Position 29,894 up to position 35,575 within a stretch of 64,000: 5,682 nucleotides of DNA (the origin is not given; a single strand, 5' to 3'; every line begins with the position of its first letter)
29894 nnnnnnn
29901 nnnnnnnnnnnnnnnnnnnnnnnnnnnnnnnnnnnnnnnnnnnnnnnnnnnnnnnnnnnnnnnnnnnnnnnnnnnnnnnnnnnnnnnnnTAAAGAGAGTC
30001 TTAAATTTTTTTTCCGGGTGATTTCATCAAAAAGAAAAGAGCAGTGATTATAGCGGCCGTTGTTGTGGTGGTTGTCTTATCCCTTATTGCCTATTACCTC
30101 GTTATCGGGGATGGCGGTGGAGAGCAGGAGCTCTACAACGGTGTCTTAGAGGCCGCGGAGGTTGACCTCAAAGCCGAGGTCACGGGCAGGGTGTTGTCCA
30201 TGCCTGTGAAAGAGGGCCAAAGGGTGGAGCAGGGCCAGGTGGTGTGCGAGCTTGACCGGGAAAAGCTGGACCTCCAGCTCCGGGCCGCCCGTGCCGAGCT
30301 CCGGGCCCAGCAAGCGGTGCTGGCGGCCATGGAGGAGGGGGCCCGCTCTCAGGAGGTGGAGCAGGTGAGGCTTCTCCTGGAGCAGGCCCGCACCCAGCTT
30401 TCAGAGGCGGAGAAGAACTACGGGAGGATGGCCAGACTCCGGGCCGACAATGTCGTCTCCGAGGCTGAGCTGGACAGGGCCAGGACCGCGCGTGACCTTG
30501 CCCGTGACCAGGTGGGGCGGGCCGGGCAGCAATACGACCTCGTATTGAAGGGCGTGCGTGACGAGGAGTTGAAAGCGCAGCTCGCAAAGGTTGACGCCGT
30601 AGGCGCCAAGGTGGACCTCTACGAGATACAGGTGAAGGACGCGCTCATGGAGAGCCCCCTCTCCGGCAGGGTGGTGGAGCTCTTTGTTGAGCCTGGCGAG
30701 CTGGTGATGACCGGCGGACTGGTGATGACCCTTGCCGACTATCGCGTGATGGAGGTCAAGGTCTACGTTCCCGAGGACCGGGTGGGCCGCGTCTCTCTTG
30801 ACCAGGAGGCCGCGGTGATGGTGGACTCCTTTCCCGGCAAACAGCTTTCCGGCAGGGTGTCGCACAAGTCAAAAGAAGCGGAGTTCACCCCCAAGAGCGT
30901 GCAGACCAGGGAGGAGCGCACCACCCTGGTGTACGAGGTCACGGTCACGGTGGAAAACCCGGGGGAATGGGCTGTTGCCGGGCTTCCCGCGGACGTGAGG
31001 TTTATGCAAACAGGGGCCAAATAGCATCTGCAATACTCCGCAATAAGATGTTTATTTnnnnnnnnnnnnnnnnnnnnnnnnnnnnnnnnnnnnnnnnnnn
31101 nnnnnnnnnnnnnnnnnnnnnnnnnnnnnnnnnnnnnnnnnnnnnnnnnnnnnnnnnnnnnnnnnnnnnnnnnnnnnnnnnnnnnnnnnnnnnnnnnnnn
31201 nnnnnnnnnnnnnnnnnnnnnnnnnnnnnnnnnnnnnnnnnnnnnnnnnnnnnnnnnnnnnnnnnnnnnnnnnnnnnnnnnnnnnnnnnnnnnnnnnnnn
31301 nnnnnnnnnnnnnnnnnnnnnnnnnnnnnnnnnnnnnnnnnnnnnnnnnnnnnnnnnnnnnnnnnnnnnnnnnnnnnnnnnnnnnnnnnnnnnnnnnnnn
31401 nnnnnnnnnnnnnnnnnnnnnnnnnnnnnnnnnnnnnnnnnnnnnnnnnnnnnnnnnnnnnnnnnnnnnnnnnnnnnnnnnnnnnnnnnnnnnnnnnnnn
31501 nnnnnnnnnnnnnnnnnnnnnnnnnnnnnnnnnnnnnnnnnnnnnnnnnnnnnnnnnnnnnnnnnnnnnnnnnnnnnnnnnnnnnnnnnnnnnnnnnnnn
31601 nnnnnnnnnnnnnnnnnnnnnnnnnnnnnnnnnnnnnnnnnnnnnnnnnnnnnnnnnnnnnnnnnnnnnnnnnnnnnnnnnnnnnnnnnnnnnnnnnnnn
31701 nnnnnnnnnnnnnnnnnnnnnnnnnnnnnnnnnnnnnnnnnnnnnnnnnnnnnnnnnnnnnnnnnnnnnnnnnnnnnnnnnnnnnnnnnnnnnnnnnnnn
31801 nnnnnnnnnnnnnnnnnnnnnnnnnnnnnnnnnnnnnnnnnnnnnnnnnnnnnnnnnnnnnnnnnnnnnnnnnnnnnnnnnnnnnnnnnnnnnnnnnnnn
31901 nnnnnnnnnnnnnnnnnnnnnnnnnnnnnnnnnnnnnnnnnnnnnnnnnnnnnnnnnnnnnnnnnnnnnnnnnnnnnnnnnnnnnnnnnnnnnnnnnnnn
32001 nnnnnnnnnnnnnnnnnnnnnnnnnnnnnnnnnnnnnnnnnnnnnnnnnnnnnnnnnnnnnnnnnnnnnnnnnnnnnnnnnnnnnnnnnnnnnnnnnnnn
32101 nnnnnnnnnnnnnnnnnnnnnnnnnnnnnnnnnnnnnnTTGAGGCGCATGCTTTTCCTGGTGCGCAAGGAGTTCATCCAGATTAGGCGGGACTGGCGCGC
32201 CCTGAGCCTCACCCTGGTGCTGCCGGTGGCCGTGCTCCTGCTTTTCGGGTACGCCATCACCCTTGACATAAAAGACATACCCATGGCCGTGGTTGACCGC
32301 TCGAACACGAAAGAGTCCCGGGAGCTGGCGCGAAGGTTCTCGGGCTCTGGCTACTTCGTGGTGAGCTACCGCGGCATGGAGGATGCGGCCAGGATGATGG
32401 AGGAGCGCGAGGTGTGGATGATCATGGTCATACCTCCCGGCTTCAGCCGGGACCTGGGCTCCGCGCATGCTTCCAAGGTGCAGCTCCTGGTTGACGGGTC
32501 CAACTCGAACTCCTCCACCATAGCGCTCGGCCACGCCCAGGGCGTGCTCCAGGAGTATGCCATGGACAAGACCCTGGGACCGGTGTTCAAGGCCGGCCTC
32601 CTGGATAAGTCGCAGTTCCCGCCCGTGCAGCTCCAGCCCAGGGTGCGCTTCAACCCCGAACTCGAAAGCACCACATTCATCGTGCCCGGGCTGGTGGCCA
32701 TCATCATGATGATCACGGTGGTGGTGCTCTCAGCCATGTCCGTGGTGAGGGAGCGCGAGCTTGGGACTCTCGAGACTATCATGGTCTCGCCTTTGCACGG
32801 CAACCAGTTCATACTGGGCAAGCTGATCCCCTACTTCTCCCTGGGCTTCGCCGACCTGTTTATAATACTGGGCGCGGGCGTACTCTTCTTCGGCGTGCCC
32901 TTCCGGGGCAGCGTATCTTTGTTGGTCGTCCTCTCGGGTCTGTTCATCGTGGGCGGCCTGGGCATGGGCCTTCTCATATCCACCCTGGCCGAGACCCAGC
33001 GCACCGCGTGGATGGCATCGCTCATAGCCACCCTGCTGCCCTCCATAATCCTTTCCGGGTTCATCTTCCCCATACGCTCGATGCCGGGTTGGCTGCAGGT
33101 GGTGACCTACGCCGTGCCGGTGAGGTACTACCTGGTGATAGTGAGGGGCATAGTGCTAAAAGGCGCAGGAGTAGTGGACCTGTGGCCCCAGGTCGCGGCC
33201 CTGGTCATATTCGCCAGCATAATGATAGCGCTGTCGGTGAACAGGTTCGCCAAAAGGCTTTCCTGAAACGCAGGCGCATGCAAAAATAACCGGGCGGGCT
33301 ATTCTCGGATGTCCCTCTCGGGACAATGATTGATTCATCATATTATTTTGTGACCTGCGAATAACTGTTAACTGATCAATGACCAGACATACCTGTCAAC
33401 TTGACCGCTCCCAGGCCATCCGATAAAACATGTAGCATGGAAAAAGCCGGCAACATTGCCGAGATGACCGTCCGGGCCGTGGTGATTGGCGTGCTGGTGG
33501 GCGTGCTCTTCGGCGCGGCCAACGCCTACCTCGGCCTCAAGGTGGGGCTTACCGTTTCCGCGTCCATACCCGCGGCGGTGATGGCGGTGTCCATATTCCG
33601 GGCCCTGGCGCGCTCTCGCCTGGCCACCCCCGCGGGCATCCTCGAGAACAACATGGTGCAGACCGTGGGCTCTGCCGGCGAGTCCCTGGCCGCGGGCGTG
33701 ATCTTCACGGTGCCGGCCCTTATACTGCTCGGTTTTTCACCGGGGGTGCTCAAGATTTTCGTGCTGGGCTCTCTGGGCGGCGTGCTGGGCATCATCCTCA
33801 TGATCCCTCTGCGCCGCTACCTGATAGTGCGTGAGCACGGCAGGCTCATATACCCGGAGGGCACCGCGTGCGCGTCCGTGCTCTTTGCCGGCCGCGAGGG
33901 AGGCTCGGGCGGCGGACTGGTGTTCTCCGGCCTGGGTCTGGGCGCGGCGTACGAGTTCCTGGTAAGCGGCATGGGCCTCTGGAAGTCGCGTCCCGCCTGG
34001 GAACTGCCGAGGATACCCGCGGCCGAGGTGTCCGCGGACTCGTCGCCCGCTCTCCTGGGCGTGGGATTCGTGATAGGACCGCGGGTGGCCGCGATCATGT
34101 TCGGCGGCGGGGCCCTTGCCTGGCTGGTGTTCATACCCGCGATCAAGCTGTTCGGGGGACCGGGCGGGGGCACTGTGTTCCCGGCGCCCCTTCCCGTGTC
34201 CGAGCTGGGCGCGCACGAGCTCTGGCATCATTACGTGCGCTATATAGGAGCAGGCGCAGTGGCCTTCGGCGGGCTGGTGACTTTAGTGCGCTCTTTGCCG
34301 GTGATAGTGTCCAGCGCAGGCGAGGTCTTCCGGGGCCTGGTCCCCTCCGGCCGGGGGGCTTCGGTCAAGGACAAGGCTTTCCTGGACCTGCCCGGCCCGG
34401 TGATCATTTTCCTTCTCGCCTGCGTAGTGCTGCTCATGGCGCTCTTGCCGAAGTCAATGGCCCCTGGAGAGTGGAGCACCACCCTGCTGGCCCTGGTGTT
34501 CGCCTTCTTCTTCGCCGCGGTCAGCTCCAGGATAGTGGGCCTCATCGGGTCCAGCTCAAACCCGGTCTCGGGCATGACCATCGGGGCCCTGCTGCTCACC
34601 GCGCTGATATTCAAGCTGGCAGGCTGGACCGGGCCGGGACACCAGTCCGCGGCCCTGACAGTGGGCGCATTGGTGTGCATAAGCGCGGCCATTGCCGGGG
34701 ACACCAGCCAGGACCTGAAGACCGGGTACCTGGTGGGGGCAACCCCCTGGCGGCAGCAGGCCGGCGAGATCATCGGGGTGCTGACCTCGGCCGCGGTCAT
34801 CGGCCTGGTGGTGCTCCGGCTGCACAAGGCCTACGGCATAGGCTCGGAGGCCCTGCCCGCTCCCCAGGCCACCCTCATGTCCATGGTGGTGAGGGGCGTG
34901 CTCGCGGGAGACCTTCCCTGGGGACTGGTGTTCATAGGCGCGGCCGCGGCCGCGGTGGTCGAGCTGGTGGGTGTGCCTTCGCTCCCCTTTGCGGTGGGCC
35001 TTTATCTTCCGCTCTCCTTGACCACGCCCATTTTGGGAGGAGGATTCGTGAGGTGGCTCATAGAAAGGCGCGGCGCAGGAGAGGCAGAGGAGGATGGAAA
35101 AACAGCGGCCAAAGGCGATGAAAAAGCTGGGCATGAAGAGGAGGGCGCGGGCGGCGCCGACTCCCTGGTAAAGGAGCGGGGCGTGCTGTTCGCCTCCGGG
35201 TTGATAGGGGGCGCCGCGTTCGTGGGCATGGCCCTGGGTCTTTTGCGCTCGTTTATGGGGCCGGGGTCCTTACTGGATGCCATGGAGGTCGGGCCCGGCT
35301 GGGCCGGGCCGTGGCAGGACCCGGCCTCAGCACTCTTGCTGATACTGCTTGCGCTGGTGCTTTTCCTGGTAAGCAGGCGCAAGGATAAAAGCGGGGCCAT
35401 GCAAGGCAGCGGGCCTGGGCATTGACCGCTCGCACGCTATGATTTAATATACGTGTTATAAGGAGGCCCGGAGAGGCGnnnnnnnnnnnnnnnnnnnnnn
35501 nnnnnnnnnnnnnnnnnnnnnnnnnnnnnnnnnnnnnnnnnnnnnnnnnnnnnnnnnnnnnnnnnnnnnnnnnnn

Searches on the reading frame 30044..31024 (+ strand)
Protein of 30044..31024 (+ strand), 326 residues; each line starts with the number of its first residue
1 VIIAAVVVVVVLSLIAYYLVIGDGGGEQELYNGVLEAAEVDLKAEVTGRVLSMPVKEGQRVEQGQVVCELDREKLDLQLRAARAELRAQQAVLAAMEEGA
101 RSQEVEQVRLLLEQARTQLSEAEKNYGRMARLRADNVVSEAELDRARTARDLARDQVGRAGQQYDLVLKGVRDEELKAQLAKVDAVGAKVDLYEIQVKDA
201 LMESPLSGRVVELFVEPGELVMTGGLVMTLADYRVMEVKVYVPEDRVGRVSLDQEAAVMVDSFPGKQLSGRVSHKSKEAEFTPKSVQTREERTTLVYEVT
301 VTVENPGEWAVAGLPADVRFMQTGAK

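Call 58: search_protein_families(library=pfam, proteins=[window:30044-31024:+], max_evalue=0.00001)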
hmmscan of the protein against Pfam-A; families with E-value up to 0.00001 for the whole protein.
window:30044-31024:+ (326 aa): 4 families
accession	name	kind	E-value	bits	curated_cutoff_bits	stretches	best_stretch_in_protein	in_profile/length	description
PF13437.12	HlyD_3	-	1.7e-16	61.3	22.2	1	204-306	4-96/106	HlyD family secretion protein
PF16576.10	HlyD_D23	-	1.3e-13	51.2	30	1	197-278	106-187/214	Barrel-sandwich domain of CusB or HlyD membrane-fusion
PF00364.28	Biotin_lipoyl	-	2.1e-07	31.1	22.1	0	48-81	15-47/73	Biotin-requiring enzyme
PF13533.13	Biotin_lipoyl_2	-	2.6e-07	30.7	29.8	0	46-71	7-32/32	Biotin-lipoyl like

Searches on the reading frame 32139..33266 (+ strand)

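Call 58: search_protein_families(library=pfam, proteins=[window:32139-33266:+], max_evalue=0.00001)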
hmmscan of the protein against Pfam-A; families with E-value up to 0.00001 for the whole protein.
window:32139-33266:+ (375 aa): 3 families
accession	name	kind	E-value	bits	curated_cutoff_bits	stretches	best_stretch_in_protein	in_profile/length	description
PF12698.13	ABC2_membrane_3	-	9.6e-51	173.3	31.6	1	20-367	2-346/347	ABC-2 family transporter protein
PF01061.29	ABC2_membrane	-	5.7e-24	85.3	26.9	1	182-339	51-210/211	ABC-2 type transporter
PF12679.13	ABC2_membrane_2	-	1.4e-13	51.2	27.2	1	7-373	3-281/283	ABC-2 family transporter protein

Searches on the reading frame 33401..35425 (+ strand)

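Call 58: search_protein_families(library=pfam, proteins=[window:33401-35425:+], max_evalue=0.00001)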
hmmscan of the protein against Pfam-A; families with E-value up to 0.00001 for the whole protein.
window:33401-35425:+ (674 aa): 1 family
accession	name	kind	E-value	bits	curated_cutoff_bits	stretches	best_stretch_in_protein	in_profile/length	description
PF03169.20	OPT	-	1e-99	335.4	25.8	1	21-613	1-620/623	OPT oligopeptide transporter protein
